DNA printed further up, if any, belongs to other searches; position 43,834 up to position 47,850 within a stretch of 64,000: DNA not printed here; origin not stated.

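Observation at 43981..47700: PolC replicase apparently lacking its DnaQ-like 3'-5' proofreading exonuclease domain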

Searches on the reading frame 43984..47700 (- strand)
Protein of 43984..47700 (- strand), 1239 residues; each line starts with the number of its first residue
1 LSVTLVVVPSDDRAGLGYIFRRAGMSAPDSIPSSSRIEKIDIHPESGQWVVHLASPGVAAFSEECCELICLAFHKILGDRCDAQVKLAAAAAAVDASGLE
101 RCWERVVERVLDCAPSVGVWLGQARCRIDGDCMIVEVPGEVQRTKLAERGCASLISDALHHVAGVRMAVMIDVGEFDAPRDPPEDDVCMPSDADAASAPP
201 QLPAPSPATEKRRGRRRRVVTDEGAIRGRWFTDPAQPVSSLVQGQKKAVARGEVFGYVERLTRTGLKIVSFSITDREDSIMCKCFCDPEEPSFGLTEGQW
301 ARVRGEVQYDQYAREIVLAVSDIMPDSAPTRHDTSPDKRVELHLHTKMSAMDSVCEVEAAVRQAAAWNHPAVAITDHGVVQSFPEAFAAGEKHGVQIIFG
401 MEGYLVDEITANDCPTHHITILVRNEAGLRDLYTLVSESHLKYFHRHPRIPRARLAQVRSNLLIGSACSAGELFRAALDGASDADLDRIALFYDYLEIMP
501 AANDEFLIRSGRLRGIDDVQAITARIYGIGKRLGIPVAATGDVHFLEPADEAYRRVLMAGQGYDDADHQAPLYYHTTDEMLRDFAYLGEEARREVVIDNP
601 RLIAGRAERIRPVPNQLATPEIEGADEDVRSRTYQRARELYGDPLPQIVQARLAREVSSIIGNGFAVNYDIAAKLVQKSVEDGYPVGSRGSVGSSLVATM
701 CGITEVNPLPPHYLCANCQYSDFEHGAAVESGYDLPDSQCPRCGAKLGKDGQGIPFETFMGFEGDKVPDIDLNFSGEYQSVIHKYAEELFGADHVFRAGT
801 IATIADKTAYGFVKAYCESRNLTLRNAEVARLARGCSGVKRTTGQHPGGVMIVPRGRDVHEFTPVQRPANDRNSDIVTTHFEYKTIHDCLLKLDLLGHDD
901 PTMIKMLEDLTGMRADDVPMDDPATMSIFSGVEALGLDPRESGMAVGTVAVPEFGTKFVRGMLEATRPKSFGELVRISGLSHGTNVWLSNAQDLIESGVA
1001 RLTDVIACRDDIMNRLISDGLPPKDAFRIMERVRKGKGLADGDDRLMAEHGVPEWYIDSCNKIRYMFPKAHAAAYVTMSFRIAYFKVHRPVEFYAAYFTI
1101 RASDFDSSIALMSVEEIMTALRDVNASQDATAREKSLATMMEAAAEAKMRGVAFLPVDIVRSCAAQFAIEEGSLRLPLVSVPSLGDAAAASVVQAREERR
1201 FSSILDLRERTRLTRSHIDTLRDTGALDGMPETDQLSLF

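Call 4: search_protein_families(library=pfam, proteins=[window:43984-47700:-], max_evalue=1)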
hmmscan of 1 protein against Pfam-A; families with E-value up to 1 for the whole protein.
window:43984-47700:- (1239 aa): 8 families
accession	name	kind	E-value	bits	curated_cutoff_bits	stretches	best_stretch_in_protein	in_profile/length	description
PF07733.18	DNA_pol3_alpha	-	7.2e-55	186.8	23.9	2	629-810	3-144/260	Bacterial DNA polymerase III alpha NTPase domain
PF02811.25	PHP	-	8.2e-29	101.5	26.4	1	341-488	1-143/164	PHP domain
PF17657.6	DNA_pol3_finger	-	1.1e-20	74.1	22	1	900-1037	1-147/166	Bacterial DNA polymerase III alpha subunit finger domain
PF14579.12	HHH_6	-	3.1e-14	53.4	25.6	1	1151-1231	1-84/90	Helix-hairpin-helix motif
PF01336.31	tRNA_anti-codon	-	4e-07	30.3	27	1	254-324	3-73/75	OB-fold nucleic acid binding domain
PF12836.13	HHH_3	-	0.085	13.4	27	1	1178-1222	16-61/65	Helix-hairpin-helix motif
PF09723.15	Zn_ribbon_8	-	0.19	12.2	34.4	1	713-746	6-36/41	Zinc ribbon domain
PF11490.13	DNA_pol3_a_NII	-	0.23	11.8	26.3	1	103-173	3-74/117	DNA polymerase III polC-type N-terminus II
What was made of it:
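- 43981..47700 (-): polC, PolC-type DNA polymerase III alpha, 1239 aa, Exo-less variant. Pfam domains in call 4.
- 46723..46959 (-): OB domain (about residues 248-326). Pfam PF01336 at 254-324, E 4e-7 (call 4).
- On PolC-type DNA polymerase III alpha (C-family, PolC group): OB lies at 254-324, before PHP at 341 onwards (call 4).
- Pfam architecture fits (call 4).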
